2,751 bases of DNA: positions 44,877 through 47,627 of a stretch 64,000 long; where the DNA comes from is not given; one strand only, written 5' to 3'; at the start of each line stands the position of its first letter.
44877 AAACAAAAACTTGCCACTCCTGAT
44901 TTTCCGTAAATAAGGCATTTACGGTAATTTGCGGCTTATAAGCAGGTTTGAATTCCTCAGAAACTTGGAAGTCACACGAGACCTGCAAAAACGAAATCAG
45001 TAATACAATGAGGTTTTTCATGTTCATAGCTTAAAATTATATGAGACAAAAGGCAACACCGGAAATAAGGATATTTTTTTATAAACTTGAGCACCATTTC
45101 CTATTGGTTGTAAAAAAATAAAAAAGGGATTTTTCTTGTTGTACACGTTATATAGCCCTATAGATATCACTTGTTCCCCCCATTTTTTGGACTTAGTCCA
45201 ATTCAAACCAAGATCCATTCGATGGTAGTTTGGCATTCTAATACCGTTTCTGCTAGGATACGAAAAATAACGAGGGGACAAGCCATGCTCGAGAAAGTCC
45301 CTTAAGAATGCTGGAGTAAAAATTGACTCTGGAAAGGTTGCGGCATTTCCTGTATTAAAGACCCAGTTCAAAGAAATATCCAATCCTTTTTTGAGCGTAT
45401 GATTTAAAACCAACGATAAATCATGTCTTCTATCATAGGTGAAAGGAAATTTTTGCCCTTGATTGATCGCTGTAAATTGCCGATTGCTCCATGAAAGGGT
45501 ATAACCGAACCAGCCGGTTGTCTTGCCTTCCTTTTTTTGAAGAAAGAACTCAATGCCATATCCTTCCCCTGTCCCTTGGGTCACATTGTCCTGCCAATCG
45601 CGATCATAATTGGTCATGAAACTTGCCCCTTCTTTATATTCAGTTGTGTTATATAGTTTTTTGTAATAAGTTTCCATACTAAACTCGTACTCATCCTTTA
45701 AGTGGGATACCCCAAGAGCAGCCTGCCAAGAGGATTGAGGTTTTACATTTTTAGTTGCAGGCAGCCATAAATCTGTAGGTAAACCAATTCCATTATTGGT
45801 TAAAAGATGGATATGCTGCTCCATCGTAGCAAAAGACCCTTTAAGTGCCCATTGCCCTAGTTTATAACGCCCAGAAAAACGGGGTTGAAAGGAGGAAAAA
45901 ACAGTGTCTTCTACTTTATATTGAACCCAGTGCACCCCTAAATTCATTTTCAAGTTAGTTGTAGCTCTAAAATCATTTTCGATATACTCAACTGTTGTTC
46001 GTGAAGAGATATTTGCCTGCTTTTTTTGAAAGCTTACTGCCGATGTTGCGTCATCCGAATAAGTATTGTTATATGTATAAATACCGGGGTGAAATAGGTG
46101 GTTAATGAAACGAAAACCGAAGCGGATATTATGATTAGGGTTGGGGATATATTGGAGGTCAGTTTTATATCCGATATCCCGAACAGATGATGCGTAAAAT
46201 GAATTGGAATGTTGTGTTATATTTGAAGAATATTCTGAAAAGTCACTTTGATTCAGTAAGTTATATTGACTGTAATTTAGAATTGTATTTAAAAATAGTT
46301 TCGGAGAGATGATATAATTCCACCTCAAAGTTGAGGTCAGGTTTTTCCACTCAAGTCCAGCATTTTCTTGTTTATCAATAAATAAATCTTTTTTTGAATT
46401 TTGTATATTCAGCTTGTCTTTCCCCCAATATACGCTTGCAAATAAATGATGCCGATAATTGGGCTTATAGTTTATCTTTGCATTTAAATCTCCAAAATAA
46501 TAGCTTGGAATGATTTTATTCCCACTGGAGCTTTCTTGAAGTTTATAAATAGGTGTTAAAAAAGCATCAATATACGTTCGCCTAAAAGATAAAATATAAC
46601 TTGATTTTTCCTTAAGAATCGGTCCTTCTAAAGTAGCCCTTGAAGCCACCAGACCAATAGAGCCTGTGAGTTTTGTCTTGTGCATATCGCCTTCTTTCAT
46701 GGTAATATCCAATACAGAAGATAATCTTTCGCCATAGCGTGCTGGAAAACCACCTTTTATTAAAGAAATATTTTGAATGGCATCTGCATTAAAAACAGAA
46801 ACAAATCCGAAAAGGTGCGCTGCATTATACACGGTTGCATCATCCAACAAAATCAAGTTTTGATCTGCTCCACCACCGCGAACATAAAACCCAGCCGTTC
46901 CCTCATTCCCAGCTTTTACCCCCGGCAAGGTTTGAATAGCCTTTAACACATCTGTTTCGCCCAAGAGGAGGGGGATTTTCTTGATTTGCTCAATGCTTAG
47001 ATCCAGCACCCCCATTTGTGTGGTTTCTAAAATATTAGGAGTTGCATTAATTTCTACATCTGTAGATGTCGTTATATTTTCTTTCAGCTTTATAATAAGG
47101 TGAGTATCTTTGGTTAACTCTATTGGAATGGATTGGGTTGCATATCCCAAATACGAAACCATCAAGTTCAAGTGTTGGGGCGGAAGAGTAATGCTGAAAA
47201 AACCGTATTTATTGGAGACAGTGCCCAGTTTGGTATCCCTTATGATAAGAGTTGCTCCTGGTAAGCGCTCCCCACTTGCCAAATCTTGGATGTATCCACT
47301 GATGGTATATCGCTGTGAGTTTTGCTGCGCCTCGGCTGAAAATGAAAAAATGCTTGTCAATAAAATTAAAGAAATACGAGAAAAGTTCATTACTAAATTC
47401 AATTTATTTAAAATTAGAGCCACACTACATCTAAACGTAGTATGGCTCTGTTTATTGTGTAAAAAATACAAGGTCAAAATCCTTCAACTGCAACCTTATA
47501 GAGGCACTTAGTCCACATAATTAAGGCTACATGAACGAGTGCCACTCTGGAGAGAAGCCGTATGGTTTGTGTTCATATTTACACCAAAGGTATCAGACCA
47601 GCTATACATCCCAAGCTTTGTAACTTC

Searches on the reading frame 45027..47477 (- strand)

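Call 97: search_protein_families(library=pfam, proteins=[window:45027-47477:-], max_evalue=0.0001)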
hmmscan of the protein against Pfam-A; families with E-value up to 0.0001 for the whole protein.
window:45027-47477:- (817 aa): 3 families
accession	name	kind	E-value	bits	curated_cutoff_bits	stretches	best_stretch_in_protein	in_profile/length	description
PF13715.12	CarbopepD_reg_2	-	9.7e-16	58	32.2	1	59-140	1-85/88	CarboxypepD_reg-like domain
PF13620.12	CarboxypepD_reg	-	3.5e-11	43.7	32.3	1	58-125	1-73/82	Carboxypeptidase regulatory-like domain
PF07715.20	Plug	-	1e-10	42.5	23.9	1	173-251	21-102/107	TonB-dependent Receptor Plug Domain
